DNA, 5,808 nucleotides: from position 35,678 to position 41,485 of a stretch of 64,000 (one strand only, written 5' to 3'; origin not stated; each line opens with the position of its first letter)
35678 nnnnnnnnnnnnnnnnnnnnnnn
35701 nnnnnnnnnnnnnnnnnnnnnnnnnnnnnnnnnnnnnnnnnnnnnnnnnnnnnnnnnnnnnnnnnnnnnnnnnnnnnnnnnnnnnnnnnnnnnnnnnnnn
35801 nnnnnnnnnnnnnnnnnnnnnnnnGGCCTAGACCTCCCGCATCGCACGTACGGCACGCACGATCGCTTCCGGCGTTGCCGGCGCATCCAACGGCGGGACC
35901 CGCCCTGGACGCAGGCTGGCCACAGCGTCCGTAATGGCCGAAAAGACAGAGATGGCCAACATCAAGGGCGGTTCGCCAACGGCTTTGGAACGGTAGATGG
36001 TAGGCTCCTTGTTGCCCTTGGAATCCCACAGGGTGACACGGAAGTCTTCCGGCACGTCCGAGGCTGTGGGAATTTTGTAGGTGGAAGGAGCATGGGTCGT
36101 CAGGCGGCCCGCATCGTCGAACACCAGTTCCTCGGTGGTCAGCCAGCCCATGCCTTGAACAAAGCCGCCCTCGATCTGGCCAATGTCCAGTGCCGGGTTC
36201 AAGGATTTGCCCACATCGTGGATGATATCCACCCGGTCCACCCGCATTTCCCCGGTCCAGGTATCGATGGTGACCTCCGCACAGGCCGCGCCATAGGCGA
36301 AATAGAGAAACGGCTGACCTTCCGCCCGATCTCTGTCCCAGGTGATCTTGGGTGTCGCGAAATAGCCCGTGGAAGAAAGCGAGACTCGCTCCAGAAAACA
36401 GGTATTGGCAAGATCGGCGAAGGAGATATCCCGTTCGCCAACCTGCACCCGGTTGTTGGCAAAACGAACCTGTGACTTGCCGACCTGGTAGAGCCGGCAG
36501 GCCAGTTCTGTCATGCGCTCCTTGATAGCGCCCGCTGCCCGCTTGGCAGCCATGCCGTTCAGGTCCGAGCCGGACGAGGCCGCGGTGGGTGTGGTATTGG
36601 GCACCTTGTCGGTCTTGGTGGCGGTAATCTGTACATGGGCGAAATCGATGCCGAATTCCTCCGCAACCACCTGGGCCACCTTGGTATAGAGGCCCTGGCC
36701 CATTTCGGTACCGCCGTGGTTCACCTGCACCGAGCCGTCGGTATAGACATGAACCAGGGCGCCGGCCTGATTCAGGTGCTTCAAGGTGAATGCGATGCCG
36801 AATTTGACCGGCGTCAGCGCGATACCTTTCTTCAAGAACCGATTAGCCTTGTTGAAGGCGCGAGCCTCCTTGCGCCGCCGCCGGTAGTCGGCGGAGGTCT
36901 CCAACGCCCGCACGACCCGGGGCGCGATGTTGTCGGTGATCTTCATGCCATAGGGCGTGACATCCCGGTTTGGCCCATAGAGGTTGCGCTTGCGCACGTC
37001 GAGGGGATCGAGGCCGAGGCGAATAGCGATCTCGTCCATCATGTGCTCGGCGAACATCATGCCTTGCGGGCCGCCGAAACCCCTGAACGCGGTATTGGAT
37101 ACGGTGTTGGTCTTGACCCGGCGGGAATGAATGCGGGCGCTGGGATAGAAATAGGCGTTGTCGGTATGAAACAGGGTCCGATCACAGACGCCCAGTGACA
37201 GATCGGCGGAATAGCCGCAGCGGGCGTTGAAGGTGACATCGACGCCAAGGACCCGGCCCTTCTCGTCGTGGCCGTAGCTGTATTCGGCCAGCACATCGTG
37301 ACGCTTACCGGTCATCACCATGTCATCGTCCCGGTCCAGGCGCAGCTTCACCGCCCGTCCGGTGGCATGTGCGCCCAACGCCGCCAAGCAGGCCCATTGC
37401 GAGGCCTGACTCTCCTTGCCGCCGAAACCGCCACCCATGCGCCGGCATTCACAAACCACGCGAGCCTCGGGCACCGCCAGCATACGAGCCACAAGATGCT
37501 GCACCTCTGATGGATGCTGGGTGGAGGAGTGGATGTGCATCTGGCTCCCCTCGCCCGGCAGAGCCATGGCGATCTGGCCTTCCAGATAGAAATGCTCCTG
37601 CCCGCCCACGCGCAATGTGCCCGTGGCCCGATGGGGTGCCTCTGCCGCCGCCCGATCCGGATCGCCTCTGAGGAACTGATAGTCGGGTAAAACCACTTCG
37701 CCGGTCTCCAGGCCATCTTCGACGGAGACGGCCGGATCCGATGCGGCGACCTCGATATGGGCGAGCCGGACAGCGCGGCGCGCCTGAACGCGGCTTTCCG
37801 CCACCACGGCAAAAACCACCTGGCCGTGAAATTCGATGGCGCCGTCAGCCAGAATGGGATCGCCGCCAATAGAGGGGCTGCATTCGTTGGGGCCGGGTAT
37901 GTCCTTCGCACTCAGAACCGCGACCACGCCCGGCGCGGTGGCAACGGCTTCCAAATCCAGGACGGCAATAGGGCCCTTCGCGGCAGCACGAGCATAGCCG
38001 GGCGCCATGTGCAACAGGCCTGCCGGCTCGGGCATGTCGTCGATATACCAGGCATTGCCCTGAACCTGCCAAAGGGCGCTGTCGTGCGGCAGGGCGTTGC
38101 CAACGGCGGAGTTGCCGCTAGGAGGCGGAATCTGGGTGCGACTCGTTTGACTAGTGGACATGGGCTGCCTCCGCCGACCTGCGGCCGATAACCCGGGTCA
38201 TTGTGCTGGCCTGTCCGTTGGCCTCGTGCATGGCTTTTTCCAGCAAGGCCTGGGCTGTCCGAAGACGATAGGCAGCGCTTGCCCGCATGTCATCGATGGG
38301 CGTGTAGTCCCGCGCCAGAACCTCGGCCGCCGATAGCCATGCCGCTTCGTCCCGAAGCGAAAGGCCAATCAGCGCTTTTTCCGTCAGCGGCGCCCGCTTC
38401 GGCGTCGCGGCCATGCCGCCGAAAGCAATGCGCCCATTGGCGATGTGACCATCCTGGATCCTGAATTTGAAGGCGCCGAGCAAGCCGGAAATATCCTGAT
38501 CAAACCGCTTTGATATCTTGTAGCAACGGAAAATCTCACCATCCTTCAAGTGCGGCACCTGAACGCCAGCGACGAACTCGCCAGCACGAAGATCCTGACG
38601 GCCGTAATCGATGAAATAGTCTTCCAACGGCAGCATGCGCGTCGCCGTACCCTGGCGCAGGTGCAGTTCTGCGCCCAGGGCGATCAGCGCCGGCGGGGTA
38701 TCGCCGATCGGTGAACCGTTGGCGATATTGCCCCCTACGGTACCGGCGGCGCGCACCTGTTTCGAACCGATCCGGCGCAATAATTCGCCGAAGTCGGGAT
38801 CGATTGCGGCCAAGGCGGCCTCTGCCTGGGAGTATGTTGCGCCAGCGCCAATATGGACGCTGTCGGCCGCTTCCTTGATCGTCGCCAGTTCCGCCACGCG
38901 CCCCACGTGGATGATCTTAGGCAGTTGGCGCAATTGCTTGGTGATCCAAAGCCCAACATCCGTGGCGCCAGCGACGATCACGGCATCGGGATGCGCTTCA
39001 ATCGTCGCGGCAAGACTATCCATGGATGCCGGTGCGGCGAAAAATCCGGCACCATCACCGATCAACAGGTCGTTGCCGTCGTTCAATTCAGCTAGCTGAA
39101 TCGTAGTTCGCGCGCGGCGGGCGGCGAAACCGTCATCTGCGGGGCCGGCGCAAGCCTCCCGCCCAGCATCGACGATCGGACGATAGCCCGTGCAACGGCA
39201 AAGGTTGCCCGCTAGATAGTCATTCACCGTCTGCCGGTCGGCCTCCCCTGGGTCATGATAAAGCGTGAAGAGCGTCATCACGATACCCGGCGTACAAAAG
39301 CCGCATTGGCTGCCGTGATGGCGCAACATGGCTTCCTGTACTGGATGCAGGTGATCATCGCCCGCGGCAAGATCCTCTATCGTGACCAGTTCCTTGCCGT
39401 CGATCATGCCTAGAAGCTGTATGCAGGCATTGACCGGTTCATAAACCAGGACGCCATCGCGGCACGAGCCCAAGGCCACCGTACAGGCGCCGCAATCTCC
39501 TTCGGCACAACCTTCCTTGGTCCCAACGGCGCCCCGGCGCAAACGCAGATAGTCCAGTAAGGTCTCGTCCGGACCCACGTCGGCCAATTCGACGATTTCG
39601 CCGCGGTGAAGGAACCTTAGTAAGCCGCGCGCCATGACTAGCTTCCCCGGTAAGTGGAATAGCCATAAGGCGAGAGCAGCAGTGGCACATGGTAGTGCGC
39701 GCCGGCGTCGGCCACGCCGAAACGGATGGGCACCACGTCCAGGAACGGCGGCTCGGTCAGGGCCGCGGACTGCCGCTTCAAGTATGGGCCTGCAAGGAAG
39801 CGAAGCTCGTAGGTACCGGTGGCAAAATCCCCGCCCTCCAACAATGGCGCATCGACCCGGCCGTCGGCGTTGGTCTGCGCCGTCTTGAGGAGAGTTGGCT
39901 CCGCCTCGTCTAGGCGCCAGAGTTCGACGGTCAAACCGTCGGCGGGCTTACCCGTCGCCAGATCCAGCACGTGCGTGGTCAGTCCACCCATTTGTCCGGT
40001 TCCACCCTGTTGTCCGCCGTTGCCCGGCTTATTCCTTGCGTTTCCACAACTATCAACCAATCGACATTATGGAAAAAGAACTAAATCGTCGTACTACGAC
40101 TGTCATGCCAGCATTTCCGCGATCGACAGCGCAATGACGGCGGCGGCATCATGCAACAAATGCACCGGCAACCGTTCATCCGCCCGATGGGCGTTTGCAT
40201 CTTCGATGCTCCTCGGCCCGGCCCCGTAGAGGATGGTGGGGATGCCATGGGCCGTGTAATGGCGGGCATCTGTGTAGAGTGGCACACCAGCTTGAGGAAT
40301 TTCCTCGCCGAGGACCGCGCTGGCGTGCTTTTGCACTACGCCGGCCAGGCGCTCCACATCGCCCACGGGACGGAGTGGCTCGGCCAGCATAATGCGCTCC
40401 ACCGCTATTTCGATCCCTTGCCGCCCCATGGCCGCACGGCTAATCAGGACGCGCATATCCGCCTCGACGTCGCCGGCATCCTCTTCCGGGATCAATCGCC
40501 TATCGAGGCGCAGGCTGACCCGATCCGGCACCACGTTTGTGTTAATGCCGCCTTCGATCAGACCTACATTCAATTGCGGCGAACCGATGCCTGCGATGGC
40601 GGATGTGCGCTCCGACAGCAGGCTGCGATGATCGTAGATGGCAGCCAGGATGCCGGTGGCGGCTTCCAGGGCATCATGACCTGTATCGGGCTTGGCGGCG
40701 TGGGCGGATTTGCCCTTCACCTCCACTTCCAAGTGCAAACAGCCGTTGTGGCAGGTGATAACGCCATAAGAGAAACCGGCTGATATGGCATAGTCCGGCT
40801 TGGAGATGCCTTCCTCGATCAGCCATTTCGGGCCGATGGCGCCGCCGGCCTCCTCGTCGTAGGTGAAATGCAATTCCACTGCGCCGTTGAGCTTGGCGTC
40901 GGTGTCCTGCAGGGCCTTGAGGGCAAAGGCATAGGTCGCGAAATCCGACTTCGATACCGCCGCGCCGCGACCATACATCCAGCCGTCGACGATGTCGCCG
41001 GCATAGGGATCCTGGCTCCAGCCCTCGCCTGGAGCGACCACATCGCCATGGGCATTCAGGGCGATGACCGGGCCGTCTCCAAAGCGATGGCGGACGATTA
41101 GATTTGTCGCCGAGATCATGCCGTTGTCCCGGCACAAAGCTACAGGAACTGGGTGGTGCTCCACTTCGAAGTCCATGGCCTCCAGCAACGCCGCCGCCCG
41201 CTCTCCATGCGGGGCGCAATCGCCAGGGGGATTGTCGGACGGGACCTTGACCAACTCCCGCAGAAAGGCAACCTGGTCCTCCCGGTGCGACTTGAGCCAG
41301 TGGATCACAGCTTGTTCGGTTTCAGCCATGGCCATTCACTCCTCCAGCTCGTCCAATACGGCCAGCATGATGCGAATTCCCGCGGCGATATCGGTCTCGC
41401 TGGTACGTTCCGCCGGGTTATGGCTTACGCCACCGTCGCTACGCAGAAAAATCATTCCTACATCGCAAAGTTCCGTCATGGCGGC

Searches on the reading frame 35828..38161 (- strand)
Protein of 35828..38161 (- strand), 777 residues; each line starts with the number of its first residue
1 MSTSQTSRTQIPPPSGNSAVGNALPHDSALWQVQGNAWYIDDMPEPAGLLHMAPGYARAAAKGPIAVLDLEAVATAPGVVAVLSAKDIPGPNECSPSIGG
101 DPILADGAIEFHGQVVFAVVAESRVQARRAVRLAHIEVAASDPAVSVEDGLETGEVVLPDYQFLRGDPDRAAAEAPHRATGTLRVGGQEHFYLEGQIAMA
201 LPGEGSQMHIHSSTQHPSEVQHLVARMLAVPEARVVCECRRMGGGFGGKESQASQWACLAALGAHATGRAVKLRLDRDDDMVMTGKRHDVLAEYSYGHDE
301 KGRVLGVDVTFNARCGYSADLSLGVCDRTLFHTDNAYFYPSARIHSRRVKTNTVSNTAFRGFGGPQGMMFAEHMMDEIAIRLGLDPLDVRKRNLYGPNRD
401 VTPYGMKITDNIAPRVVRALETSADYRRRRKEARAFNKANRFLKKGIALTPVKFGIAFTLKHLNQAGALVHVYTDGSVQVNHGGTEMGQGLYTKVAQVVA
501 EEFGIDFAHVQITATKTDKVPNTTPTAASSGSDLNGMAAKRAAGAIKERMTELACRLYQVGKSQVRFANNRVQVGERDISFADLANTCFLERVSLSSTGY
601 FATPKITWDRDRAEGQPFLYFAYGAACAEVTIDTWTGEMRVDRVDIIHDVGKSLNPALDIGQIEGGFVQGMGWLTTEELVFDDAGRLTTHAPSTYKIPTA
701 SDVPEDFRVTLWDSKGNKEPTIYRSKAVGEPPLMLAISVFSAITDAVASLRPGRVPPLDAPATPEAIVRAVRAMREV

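Call 8: search_protein_families(library=pfam, proteins=[window:35828-38161:-], max_evalue=0.00001)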
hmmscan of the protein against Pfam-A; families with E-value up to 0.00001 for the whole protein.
window:35828-38161:- (777 aa): 3 families
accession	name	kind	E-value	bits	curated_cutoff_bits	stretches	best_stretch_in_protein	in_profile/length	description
PF20256.3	MoCoBD_2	-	4.1e-103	345.2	27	1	421-704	3-283/283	Molybdopterin cofactor-binding domain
PF02738.23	MoCoBD_1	-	1.3e-84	283.6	27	1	162-394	12-244/244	Molybdopterin cofactor-binding domain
PF01315.27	Ald_Xan_dh_C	-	8.1e-18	65.2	31.3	1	34-137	1-105/110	Aldehyde oxidase and xanthine dehydrogenase, a/b hammerhead domain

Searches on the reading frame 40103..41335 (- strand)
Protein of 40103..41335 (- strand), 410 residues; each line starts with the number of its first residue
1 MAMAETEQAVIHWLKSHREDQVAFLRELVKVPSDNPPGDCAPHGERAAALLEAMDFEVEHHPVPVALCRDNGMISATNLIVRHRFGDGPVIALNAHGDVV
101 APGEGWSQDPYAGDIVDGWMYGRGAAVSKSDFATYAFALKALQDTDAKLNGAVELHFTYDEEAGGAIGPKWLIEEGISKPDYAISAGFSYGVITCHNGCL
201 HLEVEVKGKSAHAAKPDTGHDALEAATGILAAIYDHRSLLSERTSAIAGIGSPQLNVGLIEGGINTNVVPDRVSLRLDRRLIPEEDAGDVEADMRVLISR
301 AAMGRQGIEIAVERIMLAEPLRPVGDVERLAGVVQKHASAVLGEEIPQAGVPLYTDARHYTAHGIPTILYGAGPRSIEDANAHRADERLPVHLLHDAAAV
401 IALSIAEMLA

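Call 20: search_protein_families(library=pfam, proteins=[window:40103-41335:-], max_evalue=0.00001)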
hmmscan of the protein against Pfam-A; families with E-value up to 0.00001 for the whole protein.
window:40103-41335:- (410 aa): 2 families
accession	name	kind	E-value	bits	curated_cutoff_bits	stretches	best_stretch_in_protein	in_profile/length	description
PF01546.33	Peptidase_M20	-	5.2e-28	98.8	24.6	1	92-405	1-204/206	Peptidase family M20/M25/M40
PF07687.19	M20_dimer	-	7.7e-16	58.4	21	1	196-301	3-102/107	Peptidase dimerisation domain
